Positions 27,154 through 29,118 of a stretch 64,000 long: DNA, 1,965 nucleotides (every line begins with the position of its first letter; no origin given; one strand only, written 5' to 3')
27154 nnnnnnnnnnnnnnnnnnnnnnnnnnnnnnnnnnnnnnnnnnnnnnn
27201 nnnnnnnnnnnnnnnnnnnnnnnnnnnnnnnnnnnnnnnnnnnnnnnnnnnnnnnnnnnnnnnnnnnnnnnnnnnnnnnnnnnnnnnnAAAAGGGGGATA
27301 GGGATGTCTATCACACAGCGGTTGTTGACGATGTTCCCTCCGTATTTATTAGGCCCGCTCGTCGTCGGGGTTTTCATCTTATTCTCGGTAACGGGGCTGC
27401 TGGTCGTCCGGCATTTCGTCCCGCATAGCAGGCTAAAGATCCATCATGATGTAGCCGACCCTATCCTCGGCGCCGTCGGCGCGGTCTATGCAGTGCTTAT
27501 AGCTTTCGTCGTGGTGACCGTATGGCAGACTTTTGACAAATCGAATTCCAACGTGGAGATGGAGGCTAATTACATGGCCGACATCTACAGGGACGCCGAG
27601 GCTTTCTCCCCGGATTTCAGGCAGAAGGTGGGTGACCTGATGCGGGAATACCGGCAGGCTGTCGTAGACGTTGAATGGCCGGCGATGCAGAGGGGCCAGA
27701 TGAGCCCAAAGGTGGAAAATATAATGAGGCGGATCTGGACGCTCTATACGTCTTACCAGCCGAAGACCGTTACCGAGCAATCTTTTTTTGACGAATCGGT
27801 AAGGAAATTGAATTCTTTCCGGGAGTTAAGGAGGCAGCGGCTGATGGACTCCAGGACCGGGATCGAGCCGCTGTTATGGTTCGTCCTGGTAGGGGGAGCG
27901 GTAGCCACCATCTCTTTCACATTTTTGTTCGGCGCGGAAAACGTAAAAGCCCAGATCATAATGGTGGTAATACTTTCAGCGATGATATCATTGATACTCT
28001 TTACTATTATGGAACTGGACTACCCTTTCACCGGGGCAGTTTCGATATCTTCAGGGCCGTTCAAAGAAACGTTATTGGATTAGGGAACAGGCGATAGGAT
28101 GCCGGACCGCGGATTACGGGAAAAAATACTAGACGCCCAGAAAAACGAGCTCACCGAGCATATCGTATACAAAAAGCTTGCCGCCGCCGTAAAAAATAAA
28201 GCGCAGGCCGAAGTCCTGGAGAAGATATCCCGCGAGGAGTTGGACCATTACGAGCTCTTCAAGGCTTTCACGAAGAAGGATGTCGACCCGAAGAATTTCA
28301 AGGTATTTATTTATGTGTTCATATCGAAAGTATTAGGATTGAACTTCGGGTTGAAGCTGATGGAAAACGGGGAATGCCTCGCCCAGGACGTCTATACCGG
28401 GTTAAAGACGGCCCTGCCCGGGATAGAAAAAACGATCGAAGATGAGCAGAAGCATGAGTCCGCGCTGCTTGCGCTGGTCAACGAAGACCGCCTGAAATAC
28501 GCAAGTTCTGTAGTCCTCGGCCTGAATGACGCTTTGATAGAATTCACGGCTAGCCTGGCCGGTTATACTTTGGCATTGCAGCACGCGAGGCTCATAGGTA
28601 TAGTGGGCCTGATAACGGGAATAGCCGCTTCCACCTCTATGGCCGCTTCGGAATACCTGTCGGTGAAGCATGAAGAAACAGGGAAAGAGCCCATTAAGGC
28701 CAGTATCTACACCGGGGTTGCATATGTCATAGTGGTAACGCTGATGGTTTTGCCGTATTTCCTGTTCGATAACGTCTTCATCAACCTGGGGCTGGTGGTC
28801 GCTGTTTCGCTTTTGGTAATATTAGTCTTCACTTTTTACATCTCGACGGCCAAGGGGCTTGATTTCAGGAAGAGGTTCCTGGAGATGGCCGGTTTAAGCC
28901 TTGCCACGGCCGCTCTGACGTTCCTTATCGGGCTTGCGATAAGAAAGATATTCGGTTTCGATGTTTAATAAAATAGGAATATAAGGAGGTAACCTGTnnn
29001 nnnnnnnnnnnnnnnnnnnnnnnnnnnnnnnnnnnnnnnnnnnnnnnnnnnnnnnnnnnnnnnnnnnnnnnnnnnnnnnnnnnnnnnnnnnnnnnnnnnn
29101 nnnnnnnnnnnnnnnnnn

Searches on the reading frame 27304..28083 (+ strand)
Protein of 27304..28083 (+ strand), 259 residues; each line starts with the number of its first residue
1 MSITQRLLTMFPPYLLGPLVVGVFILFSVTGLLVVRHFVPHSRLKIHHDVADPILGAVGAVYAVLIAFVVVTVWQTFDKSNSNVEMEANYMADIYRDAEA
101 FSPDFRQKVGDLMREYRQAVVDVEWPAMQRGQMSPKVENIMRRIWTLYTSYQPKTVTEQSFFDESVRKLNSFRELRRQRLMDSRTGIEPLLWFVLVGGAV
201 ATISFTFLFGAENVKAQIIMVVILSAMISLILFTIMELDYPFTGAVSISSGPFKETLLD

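Call 3: search_protein_families(library=pfam, proteins=[window:27304-28083:+])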
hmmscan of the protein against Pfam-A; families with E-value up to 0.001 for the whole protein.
window:27304-28083:+ (259 aa): 1 family
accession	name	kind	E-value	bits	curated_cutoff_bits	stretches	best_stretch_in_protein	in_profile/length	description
PF14023.12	Bestrophin-like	-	7.5e-68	229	32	1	23-253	2-232/232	Bestrophin-like domain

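Call 4: search_protein_families(library=ncbifam, proteins=[window:27304-28083:+])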
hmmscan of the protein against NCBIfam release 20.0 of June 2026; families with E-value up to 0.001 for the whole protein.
window:27304-28083:+ (259 aa): 0 families

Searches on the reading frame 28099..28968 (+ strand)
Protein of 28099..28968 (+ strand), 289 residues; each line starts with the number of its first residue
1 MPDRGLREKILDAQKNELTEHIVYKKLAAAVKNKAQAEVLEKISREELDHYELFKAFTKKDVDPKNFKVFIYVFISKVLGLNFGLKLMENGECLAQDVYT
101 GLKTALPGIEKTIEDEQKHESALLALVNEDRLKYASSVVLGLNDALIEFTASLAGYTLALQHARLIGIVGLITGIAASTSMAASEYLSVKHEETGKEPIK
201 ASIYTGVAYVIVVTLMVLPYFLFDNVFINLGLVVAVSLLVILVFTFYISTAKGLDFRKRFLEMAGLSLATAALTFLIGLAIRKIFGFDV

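Call 3: search_protein_families(library=pfam, proteins=[window:28099-28968:+])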
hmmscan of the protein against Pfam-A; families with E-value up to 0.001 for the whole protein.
window:28099-28968:+ (289 aa): 2 families
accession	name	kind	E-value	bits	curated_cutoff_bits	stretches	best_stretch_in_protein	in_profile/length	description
PF01988.24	VIT1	-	5.1e-15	56.3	28.1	2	136-193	2-60/214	VIT family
PF02915.23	Rubrerythrin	-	6.1e-06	27.1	22.8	0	12-60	5-55/137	Rubrerythrin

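Call 4: search_protein_families(library=ncbifam, proteins=[window:28099-28968:+])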
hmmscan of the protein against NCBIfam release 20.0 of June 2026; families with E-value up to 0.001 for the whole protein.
window:28099-28968:+ (289 aa): 1 family
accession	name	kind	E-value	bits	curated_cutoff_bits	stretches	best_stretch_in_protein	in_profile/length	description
NF037960.1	MFS_trans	subfamily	0.0006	19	150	1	161-280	250-367/382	MFS transporter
